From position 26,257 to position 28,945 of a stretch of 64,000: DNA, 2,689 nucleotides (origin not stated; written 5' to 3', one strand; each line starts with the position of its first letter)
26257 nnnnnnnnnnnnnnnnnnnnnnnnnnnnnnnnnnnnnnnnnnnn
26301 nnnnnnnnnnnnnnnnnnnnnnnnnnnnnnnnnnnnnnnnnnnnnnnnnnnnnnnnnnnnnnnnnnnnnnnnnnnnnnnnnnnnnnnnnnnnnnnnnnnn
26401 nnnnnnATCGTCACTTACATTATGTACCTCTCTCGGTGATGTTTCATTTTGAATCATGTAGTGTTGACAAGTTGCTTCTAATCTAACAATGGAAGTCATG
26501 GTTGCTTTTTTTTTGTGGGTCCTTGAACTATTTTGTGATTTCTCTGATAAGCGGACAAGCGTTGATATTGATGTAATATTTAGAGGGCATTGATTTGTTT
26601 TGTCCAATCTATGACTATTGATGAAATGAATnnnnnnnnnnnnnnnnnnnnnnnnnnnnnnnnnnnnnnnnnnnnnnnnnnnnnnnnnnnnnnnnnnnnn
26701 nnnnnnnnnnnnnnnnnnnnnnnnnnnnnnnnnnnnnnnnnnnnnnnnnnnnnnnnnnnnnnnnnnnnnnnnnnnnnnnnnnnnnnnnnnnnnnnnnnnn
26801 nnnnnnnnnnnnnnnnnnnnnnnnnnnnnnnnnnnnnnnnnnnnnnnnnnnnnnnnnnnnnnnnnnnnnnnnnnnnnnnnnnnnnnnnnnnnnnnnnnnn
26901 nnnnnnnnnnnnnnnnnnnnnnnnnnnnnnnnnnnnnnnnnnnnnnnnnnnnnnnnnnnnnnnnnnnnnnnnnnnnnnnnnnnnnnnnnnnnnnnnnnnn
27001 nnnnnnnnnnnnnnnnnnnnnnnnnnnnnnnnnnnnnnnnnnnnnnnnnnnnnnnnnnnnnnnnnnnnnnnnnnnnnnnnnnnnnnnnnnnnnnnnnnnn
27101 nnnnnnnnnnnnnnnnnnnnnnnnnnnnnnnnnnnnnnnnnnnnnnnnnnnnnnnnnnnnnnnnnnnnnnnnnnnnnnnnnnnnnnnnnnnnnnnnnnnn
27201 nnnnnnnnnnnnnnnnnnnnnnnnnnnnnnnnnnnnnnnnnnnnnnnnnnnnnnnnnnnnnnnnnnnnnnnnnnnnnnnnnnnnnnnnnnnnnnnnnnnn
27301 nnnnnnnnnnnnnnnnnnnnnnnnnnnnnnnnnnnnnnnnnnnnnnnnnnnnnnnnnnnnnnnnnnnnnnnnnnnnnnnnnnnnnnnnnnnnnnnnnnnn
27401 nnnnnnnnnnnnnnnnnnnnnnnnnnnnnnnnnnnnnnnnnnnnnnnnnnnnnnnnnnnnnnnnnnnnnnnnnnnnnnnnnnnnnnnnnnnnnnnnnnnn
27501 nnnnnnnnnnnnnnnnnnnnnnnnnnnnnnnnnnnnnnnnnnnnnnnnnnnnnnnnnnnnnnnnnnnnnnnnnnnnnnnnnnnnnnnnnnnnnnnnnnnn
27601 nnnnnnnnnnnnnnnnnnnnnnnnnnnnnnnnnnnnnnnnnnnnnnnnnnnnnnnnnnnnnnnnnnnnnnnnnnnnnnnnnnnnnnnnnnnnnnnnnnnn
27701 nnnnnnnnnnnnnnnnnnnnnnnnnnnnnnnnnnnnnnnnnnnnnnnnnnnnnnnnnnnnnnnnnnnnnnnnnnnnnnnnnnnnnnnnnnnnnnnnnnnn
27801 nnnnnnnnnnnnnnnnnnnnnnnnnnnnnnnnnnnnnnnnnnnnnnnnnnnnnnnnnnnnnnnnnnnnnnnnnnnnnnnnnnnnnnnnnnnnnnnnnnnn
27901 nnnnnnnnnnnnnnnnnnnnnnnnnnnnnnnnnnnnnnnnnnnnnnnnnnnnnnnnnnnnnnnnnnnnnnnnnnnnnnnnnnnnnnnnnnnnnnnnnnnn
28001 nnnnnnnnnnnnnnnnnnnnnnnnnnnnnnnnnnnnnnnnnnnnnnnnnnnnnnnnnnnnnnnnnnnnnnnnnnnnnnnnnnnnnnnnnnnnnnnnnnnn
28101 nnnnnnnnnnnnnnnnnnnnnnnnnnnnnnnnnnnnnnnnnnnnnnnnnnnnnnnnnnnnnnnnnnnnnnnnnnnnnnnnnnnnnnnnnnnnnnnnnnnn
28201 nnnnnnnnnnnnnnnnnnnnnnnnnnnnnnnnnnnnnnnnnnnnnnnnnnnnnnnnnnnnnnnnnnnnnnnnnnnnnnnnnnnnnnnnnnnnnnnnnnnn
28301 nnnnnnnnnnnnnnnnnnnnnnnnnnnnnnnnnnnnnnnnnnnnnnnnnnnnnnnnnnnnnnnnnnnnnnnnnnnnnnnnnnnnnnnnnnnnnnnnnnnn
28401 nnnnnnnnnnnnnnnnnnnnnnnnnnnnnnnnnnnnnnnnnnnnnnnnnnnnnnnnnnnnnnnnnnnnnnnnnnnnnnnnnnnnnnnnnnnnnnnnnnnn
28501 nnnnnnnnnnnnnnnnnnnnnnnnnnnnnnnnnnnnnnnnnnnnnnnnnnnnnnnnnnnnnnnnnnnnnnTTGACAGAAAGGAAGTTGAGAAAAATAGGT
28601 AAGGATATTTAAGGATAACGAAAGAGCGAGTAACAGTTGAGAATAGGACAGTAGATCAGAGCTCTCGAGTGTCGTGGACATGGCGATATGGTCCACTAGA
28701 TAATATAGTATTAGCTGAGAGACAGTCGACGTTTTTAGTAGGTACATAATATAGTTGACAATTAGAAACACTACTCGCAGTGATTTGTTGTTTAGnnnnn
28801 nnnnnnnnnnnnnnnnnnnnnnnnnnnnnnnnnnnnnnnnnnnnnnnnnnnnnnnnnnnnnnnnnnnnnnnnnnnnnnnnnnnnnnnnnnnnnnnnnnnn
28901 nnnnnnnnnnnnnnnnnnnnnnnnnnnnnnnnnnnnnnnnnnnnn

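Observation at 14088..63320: A 28-kb satellite array sits inside a kilobase-scale inverted repeat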

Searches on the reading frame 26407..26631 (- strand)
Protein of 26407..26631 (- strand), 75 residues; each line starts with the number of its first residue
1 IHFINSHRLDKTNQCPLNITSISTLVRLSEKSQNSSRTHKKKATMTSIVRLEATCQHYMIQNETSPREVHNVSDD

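Call 65: search_protein_families(library=pfam, max_evalue=0.05, proteins=[window:26407-26631:-])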
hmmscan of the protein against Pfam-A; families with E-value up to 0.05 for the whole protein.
window:26407-26631:- (75 aa): 1 family
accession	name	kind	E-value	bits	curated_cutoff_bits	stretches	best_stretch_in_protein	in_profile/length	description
PF23145.1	Zf_2nd_IFT121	-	0.023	14.8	25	0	54-67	21-34/45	IFT121, second zinc finger domain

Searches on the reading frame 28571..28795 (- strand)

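Call 65: search_protein_families(library=pfam, max_evalue=0.05, proteins=[window:28571-28795:-])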
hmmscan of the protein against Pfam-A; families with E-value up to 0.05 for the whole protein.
window:28571-28795:- (75 aa): 1 family
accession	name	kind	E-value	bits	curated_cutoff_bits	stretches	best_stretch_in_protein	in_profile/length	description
PF08625.16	Utp13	-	0.034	14.6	25.9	1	3-57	60-114/140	Utp13 specific WD40 associated domain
